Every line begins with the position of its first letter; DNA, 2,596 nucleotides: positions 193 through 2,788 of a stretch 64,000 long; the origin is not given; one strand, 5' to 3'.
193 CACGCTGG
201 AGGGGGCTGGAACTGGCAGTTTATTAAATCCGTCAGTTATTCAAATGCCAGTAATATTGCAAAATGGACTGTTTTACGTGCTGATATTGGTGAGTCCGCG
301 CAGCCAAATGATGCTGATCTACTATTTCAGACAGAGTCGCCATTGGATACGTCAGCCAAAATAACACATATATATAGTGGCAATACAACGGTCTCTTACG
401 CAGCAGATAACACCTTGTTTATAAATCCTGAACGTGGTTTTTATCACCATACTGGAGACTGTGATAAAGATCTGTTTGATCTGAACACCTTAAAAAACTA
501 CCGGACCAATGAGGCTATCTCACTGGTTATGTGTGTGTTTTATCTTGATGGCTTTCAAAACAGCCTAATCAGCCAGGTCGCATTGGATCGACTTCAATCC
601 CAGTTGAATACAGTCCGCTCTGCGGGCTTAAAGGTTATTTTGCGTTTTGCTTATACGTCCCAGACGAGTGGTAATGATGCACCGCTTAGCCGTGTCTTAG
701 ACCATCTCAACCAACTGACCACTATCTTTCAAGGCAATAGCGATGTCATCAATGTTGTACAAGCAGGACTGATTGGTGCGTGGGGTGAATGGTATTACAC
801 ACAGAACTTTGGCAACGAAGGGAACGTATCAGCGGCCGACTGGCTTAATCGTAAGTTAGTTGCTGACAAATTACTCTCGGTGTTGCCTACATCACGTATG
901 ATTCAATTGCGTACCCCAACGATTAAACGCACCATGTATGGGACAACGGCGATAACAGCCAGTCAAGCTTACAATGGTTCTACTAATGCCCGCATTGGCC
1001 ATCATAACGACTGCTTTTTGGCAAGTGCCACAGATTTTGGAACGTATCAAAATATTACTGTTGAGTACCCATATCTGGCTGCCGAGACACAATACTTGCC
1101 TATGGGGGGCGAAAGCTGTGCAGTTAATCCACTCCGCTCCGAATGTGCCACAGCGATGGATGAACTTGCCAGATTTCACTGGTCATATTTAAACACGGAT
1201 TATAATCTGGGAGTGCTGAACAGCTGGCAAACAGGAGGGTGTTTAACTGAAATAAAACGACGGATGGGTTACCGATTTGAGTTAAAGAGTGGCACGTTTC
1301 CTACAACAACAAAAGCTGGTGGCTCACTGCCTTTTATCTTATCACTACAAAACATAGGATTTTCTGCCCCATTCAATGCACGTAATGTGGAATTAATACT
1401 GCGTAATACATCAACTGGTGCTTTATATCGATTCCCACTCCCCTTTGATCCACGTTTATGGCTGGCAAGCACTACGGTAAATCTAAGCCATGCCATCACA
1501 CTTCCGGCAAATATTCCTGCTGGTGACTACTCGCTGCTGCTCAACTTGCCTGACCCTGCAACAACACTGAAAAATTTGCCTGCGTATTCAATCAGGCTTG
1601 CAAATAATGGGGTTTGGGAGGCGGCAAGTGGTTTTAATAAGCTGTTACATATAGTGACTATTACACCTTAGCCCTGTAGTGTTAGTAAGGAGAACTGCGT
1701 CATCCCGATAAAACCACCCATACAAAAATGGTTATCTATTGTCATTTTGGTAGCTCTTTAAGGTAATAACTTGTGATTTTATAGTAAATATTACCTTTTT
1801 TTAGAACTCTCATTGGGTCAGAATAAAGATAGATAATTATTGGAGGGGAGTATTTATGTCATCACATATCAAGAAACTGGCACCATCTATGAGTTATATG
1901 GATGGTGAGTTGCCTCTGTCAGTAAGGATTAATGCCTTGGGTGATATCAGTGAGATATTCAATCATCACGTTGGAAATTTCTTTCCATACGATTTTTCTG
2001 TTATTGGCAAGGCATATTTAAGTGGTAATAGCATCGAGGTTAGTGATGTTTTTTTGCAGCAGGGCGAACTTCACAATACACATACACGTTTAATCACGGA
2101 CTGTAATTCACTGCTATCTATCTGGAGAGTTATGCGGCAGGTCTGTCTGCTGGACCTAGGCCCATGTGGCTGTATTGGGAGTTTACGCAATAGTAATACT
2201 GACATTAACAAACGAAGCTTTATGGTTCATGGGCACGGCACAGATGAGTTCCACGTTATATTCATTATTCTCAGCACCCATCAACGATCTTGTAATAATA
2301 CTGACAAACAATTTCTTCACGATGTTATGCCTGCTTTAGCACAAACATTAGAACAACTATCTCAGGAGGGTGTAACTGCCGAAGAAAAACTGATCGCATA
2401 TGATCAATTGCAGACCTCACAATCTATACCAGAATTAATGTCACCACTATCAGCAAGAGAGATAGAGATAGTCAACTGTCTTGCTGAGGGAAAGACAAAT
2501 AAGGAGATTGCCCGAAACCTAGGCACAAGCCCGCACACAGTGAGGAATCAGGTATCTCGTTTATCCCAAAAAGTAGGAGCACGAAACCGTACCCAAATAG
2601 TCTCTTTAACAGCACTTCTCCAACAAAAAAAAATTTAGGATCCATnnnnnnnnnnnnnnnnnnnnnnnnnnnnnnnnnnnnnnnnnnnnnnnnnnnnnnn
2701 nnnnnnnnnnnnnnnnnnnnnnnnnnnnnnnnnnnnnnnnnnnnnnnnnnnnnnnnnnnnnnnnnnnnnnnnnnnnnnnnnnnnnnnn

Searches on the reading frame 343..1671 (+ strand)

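Call 67: search_protein_families(library=pfam, proteins=[window:343-1671:+], max_evalue=0.001)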
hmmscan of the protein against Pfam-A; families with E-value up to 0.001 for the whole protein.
window:343-1671:+ (442 aa): 2 families
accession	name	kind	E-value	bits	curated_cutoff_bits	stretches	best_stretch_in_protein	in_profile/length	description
PF16116.10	DUF4832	-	4.9e-71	239.4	29.2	1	217-421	1-216/216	Domain of unknown function (DUF4832)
PF16173.10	DUF4874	-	1.6e-49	168.1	30.1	1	28-193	1-158/159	Domain of unknown function (DUF4874)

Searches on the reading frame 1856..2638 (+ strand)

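Call 67: search_protein_families(library=pfam, proteins=[window:1856-2638:+], max_evalue=0.001)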
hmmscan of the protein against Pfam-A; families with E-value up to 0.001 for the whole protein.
window:1856-2638:+ (260 aa): 5 families
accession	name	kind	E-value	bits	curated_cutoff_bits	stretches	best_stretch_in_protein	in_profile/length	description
PF00196.25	GerE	-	4.6e-16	58.6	23.5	1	197-251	2-56/57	Bacterial regulatory proteins, luxR family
PF13384.12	HTH_23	-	5.9e-06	26.4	24.6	1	200-236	5-41/50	Homeodomain-like domain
PF08281.18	Sigma70_r4_2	-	7.8e-06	25.9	25.7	1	204-235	17-49/54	Sigma-70, region 4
PF13518.12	HTH_28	-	0.00032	21.2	25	1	203-232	3-32/52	Helix-turn-helix domain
PF13936.12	HTH_38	-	0.00035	20.7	27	1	204-235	12-43/44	Helix-turn-helix domain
